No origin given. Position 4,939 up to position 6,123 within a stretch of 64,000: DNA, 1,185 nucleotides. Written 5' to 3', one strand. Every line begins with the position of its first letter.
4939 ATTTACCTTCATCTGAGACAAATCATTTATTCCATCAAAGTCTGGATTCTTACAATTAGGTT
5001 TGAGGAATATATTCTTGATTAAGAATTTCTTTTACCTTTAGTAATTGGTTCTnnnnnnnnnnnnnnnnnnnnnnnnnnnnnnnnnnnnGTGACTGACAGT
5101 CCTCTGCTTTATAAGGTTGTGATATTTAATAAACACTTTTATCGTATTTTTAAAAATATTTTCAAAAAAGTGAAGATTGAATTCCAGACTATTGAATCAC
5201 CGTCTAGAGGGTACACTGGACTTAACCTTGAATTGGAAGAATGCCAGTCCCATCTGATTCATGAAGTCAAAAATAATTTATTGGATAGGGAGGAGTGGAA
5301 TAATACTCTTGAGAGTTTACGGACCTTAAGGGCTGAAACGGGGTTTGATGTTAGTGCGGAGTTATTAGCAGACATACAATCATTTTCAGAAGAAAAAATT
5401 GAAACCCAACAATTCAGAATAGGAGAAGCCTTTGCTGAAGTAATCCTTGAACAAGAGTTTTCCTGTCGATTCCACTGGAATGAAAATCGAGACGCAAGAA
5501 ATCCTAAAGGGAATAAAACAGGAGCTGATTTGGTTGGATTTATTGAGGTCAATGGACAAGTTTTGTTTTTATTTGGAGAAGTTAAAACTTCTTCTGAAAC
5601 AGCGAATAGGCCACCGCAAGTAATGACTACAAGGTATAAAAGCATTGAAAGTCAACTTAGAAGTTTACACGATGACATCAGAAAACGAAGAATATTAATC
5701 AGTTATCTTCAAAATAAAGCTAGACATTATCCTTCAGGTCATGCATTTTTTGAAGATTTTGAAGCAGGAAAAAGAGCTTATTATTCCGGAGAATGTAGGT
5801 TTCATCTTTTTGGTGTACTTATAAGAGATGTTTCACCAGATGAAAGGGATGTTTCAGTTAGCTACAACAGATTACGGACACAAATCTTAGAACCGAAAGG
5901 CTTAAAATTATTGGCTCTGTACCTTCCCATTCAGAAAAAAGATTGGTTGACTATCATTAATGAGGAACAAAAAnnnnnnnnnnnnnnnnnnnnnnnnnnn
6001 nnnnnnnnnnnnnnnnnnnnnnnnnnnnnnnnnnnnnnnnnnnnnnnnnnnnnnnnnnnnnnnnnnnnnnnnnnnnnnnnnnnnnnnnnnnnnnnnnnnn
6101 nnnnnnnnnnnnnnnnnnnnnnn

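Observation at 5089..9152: Translationally coupled PD-(D/E)xK-like nuclease plus 1059-aa DEAH helicase: a Hachiman-like or new two-gene defence module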

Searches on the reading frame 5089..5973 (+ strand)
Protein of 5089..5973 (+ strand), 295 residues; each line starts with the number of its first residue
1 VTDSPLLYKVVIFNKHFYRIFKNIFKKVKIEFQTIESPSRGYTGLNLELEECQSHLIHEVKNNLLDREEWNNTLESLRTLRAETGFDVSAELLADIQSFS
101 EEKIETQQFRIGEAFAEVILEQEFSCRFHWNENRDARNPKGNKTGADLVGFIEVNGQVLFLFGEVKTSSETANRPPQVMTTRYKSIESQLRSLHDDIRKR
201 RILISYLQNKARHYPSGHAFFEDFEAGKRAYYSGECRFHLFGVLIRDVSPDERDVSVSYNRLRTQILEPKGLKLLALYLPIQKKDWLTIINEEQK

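Call 6: search_protein_families(library=padloc, proteins=[window:5089-5973:+], max_evalue=0.1)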
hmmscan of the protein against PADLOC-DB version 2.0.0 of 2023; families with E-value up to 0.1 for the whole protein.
window:5089-5973:+ (295 aa): 3 families
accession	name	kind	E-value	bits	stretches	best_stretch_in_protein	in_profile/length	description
PDLC04527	PDC-M23A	-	1.9e-85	284.3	1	28-294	6-262/263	-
PDLC04529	PDC-M23A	-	2.7e-57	191.8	1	42-286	19-252/265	-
PDLC04528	PDC-M23A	-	7e-24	82.8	1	45-291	27-259/265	-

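Call 7: search_protein_families(library=pfam, proteins=[window:5089-5973:+], max_evalue=0.1)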
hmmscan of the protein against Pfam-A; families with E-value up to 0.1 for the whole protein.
window:5089-5973:+ (295 aa): 1 family
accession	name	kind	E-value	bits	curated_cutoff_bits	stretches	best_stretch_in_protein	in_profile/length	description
PF08728.15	CRT10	-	0.078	11.7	23.6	1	112-223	411-517/656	CRT10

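Call 8: search_protein_families(library=ncbifam, proteins=[window:5089-5973:+], max_evalue=0.1)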
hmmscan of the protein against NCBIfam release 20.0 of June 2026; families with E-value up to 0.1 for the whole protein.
window:5089-5973:+ (295 aa): 0 families

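Call 13: find_homologous_proteins(query=window:5089-5973:+)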
Query window:5089-5973:+ (295 aa): 1080 proteins with E <= 0.001 among 2213 candidates; the best 120 are listed.
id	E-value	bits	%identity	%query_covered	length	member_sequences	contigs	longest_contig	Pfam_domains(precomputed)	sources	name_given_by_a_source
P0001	1.0e-194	663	100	100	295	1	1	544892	-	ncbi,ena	-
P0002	1.1e-147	509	85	90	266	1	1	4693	-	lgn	-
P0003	1.1e-126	440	72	91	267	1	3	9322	-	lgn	-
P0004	9.3e-123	427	71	91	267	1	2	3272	-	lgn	-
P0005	8.4e-121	421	72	90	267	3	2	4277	-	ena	-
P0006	6.5e-120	418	70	90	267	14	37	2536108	-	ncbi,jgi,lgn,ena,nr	ncbi:MAG: hypothetical protein H6580_05625 [Flammeovirgaceae bacterium]|nr:hypothetical protein [Fla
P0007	7.3e-120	418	70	90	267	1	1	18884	-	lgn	-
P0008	8.9e-120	418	72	88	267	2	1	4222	-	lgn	-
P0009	2.5e-119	416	71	90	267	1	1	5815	-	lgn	-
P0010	3.6e-118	412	69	91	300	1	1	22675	-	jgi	-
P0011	8.7e-118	411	68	91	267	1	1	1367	-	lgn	-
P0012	1.1e-117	411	70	90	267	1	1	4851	-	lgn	-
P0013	1.6e-117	410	69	90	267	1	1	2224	-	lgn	-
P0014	2.1e-117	410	71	88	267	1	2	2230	-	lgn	-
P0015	2.4e-117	410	70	90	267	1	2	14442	-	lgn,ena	-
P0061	2.2e-110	387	67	90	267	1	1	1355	PF08878.17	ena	-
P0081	3.6e-109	383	65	90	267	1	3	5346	PF08878.17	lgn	-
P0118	9.5e-108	378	65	90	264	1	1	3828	PF08878.17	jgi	jgi:hypothetical protein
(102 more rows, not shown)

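Call 16: search_solved_structures(query=A1, max_evalue=10, show_alignments=2)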
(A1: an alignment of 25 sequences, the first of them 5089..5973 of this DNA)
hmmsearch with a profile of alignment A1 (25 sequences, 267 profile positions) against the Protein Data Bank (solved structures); distinct sequences matched with E-value up to 10: 3.
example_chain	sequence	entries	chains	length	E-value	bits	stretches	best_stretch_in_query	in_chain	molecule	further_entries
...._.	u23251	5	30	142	0.36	13.4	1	196-245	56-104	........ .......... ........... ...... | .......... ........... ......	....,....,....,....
2b8p_A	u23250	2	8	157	0.46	13.1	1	196-245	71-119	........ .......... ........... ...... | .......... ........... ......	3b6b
3evw_A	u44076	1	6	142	0.49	13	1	196-245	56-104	Nucleoside diphosphate kinase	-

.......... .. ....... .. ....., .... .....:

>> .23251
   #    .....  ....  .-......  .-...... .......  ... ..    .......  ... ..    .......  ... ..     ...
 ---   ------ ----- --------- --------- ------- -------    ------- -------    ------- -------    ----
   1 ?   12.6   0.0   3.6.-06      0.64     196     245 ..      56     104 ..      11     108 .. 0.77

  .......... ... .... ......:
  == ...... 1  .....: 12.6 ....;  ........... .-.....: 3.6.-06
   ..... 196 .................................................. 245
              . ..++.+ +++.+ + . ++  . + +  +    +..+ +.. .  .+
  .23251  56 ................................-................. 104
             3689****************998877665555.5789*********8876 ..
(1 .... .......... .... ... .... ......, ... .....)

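Call 17: search_protein_families(library=pfam, alignment_id=A1, max_evalue=1)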
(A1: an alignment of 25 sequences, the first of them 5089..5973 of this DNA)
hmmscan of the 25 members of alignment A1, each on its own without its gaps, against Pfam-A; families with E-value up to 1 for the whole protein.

A. member 1, window:5089-5973:+ (295 aa): 1 family
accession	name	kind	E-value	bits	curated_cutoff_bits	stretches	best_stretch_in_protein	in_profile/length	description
PF08728.15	CRT10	-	0.078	11.7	23.6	1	112-223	411-517/656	CRT10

B. families by the number of members that match (of 25 scanned): 11 families
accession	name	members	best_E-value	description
PF19302.4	DUF5915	2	0.015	Domain of unknown function (DUF5915)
PF10392.15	COG5_N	2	0.02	Conserved oligomeric Golgi complex subunit 5, N-terminal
PF12302.13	DUF3629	2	0.037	Protein of unknown function (DUF3629)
PF04536.20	TPM_phosphatase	2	0.049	TPM domain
PF12486.13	VasL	1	0.049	Type VI secretion system, EvfB, or VasL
PF11324.13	DUF3126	1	0.057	Protein of unknown function (DUF3126)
PF08728.15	CRT10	1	0.078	CRT10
PF06692.16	MNSV_P7B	1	0.12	Melon necrotic spot virus P7B protein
PF14357.11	DUF4404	1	0.13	Domain of unknown function (DUF4404)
PF19911.4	DUF6384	1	0.16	Family of unknown function (DUF6384)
PF19981.4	DUF6417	1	0.21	Family of unknown function (DUF6417)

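Call 21: find_encoding_contigs(protein=window:5089-5973:+, flank=10000, max_places=3)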
Protein window:5089-5973:+ (295 aa): no gene with exactly this product is on record in the collection.

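Call 22: find_related_loci(query=A2, collection=genome_contigs, flank=8000)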
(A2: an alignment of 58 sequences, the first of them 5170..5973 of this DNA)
Query A2 (268 aa) in genome_contigs; peptide patterns used: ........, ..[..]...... (x = any residue, [..] = any of these).
163 stretches matched a pattern; 92 encode a relative of the query (tblastn E <= 1e-3); the best 80 are kept; 80 distinct loci.
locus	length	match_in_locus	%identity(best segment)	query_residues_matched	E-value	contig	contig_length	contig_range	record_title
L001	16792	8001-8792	70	1-265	1e-126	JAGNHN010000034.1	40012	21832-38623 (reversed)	MAG: Lentimicrobiaceae bacterium isolate Go_SlDig_bin_16 Go_SlDig_2622_length_40012_cov_12.112047, whole genome shotgun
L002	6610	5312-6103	69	1-265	3e-125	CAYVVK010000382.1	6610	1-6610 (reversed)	MAG TPA_asm: uncultured Phaeodactylibacter sp. isolate SRP141376_co3_35 genome assembly, contig: NODE_30654_length_6610_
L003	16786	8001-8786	69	1-264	2e-120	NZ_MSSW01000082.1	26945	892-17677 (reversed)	Algoriphagus antarcticus strain DSM 15986 contig82, whole genome shotgun sequence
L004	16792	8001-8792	68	1-265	5e-119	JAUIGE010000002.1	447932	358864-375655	MAG: Bacteroidia bacterium isolate Co_bin.136 NODE_163_length_447932_cov_3.036261, whole genome shotgun sequence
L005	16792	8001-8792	66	1-265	1e-118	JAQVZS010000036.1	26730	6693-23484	MAG: Massilibacteroides sp. isolate STF2_179 NODE_4118_length_26730_cov_24.329624_Sandtown_F2, whole genome shotgun sequ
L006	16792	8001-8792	66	1-265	9e-118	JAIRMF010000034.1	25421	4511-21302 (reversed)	MAG: Dysgonamonadaceae bacterium isolate Cc175_bin86 k119_1306423, whole genome shotgun sequence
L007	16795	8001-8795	64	1-266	7e-117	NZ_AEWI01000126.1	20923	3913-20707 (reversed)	Anaerophaga thermohalophila DSM 12881 contig_126, whole genome shotgun sequence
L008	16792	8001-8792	66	1-265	1e-116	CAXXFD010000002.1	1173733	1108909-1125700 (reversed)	MAG: Bacteroidales bacterium isolate 4c1f1197-ba28-441f-b5c2-3ffc506e3234 genome assembly, contig: contig_2, whole genom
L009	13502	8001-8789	65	1-264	4e-116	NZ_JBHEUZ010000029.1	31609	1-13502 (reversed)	Parapedobacter sp. 2B3 2B3_scaffold29, whole genome shotgun sequence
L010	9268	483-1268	66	3-265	5e-116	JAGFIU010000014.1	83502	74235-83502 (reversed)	MAG: Bacteroidetes bacterium isolate mag.5 k127_37920, whole genome shotgun sequence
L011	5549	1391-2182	65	1-265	5e-116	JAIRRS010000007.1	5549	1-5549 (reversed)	MAG: Tannerellaceae bacterium isolate Ct408_bin127 k119_552789, whole genome shotgun sequence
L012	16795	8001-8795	66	1-266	2e-115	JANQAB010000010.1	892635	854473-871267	MAG: Sporocytophaga sp. isolate 29_gen_w_cov.4 c207, whole genome shotgun sequence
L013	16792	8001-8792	65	1-265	3e-115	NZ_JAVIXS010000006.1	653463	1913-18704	Chryseobacterium metallicongregator strain ES2 Contig6, whole genome shotgun sequence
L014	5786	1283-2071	66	1-264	4e-115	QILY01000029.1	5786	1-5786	MAG: Maribacter sp. isolate SZUA-7 Ga0063293_10022956, whole genome shotgun sequence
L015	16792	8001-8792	64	1-265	3e-114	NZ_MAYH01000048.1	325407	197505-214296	Chryseobacterium artocarpi strain UTM-3 scaffold_6, whole genome shotgun sequence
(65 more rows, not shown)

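Call 26: predict_structure(alignment_id=A2)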
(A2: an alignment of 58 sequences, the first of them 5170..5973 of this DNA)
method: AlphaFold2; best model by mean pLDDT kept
length: 268 residues; sequences in the alignment: 58
mean_pLDDT: 53.7   pTM: 0.44
mean pLDDT of the five models: 53.7, 46.6, 42.5, 41.8, 39.8
residues with pLDDT >= 90: 0; 70-90: 24; 50-70: 130; < 50: 114
segments of 3 or more residues with pLDDT < 50: 1-9, 11-18, 36-38, 76-119, 140-155, 225-240, 242-253, 266-268
pLDDT, mean of each block of 10 residues (from residue 1): 47 47 61 52 62 70 64 50 44 39 32 37 60 56 44 48 67 64 66 69 70 55 47 45 45 53 52
secondary structure, 60 per line:
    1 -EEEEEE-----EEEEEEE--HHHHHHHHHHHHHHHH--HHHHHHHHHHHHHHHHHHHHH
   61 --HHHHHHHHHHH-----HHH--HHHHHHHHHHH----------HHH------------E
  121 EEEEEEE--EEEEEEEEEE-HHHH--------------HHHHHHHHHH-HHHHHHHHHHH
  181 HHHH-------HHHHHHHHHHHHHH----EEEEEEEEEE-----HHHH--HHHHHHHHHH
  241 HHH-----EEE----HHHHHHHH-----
elements in order: E2-7 E13-19 H22-37 H40-60 H63-73 H84-94 E120-127 E130-139 H141-144 H159-168 H170-184 H192-205 E210-219 H225-228 H231-243 E249-251 H256-263

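Call 39: find_homologous_proteins(query=A3, max_evalue=0.001)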
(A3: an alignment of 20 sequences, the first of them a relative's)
Query A3 (20 sequences) (256 aa, profile of the alignment): 1625 proteins with E <= 0.001 among 8000 candidates; the best 120 are listed.
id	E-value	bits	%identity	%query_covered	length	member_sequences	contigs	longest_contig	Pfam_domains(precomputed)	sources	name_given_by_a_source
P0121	5.2e-99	349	44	87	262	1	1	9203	PF08878.17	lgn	-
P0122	5.2e-97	342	37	97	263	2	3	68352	-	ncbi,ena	-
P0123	7.9e-97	342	42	94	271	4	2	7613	PF08878.17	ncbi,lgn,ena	-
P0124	1.7e-96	340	45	89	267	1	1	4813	PF08878.17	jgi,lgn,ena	-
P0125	6.7e-96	338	45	88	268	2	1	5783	PF08878.17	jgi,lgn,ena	-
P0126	2.2e-95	337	31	87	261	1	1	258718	-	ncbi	-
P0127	4.2e-95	336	41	89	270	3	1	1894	PF08878.17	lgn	-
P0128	4.5e-95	336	43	96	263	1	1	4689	-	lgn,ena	-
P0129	6.3e-95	335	32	87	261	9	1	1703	-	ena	-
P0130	1.9e-94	334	40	99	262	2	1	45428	PF08878.17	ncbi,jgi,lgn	-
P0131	2.0e-94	334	45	88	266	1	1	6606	PF08878.17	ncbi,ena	-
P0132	3.2e-94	333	43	94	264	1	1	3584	-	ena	-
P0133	4.7e-94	332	32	87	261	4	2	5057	-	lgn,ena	-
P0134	9.9e-94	331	46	94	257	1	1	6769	-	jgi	-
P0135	2.4e-93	330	39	99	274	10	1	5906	-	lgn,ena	-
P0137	9.4e-93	328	39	91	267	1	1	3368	PF08878.17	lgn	-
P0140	1.0e-91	325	45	94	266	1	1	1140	PF08878.17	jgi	jgi:hypothetical protein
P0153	2.4e-89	317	43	100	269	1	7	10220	PF08878.17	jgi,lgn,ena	-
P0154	4.0e-89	316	38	98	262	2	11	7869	PF08878.17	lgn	-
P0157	8.7e-89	315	41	93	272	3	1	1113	PF08878.17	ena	-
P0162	3.0e-88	313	43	93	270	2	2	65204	PF08878.17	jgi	jgi:hypothetical protein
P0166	1.7e-87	311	38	97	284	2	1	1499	PF08878.17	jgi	jgi:hypothetical protein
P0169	3.3e-87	310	39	98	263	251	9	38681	PF08878.17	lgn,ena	-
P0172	9.4e-87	309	36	94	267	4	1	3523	PF08878.17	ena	-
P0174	1.2e-86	308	40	98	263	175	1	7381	PF08878.17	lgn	-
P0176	3.6e-86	307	40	94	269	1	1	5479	PF08878.17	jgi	-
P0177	1.3e-85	305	39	98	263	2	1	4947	PF08878.17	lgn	-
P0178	1.6e-85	304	38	98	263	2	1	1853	PF08878.17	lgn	-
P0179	1.8e-85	304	36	94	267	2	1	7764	PF08878.17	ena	-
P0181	4.5e-85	303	40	98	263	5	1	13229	PF08878.17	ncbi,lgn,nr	ncbi:MAG: hypothetical protein LUG83_09860 [Lachnospiraceae bacterium]|nr:hypothetical protein [Lach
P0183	5.4e-85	303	40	98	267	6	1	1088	PF08878.17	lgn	-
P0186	1.1e-84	302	41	93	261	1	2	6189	PF08878.17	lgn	-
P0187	1.4e-84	301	39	93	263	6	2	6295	PF08878.17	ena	-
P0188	1.5e-84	301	41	94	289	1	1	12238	PF08878.17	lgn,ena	-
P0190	5.1e-84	300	39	91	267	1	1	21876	PF08878.17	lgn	-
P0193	8.4e-84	299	39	95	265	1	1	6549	PF08878.17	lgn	-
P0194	1.0e-83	299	36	86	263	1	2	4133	PF08878.17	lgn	-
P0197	5.9e-83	296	36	99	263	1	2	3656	PF08878.17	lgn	-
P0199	7.1e-83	296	35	92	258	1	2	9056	PF08878.17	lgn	-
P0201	9.3e-83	295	36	97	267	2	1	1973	PF08878.17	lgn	-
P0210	8.9e-82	292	38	99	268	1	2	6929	PF08878.17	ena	-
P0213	1.6e-81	291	33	86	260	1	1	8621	PF08878.17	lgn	-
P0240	6.4e-79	283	38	98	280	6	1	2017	PF08878.17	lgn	-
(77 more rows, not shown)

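Call 42: search_protein_families(library=pfam, alignment_id=A4, max_evalue=1)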
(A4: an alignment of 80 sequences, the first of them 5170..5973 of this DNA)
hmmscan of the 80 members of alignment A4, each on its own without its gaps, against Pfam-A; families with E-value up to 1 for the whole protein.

A. member 1, window:5170-5973:+ (268 aa): 1 family
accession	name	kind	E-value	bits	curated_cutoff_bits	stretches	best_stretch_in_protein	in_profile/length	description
PF08728.15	CRT10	-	0.065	12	23.6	1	85-196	411-517/656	CRT10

B. families by the number of members that match (of 80 scanned): 39 families (the first 25 are shown)
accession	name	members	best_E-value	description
PF08878.16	HamA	29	0.00024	HamA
PF13869.12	NUDIX_2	4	0.00053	Nucleotide hydrolase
PF08361.16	TetR_C_2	3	0.017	MAATS-type transcriptional repressor, C-terminal region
PF21936.2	Pcf11_C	2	0.0074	Pcf11, C-terminal domain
PF10392.15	COG5_N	2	0.02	Conserved oligomeric Golgi complex subunit 5, N-terminal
PF12302.13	DUF3629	2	0.037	Protein of unknown function (DUF3629)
PF04536.20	TPM_phosphatase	2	0.049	TPM domain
PF22440.1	SirC_C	2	0.092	SirC C-terminal domain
PF19302.4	DUF5915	1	0.015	Domain of unknown function (DUF5915)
PF05565.16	Sipho_Gp157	1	0.017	Siphovirus Gp157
PF21857.2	DUF6913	1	0.033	Family of unknown function (DUF6913)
PF15587.11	Imm9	1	0.038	Immunity protein 9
PF23937.1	DUF7272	1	0.038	Family of unknown function (DUF7272)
PF12486.13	VasL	1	0.049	Type VI secretion system, EvfB, or VasL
PF01798.23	Nop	1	0.052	snoRNA binding domain, fibrillarin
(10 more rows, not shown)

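Call 43: search_solved_structures(query=A4, max_evalue=10, show_alignments=3)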
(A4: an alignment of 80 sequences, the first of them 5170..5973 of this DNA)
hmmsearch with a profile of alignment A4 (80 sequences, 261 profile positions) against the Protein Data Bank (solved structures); distinct sequences matched with E-value up to 10: 0.

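Call 44: search_protein_representatives(alignment_id=A1)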
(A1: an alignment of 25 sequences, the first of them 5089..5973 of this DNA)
Query: 25 sequences, 267 profile positions. Proteins with E-value up to 0.001 (for the whole library): 404; up to 1e-10: 313; up to 1e-30: 50. The best 150 are listed.
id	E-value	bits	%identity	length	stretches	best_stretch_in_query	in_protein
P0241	1.2e-102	359.3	-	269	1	1-265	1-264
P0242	2.3e-86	305.9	-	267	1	10-266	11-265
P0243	8.7e-82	290.9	-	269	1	1-264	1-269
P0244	8.8e-82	290.9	-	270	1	1-265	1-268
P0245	2.1e-74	266.7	-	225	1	1-204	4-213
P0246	5.9e-70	252.1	-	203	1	66-265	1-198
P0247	2.4e-66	240.3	-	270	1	1-264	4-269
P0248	1.1e-62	228.2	-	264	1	1-264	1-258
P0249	1.4e-55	204.9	-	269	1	2-262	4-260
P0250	1.8e-52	194.8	-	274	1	4-265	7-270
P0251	3.0e-52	194.1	-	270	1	3-262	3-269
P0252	6.9e-50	186.3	-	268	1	6-264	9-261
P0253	2.3e-47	178.0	-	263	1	3-264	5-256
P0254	1.0e-46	175.9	-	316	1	11-265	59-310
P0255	2.1e-44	168.3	-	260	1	10-263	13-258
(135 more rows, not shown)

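Call 46: predict_structure(alignment_id=A4)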
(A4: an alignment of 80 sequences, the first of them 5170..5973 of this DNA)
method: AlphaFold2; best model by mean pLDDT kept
length: 268 residues; sequences in the alignment: 80
mean_pLDDT: 91.8   pTM: 0.88
mean pLDDT of the five models: 91.8, 90.2, 89.3, 89.2, 88.4
residues with pLDDT >= 90: 201; 70-90: 55; 50-70: 11; < 50: 1
segments of 3 or more residues with pLDDT < 50: none
pLDDT, mean of each block of 10 residues (from residue 1): 98 98 97 89 83 82 83 82 93 97 78 65 97 98 96 95 97 95 94 97 93 98 98 97 97 97 83
secondary structure, 60 per line:
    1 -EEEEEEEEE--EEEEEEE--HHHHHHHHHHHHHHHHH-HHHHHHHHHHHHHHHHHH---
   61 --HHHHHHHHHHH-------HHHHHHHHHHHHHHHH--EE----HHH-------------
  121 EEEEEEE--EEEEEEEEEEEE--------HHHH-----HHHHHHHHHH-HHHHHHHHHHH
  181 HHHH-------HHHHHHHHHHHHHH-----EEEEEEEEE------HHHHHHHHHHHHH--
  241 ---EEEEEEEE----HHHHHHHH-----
elements in order: E2-10 E13-19 H22-38 H40-57 H63-73 H81-96 E121-127 E130-141 H150-153 H159-168 H170-184 H192-205 E211-219 H226-238 E244-251 H256-263
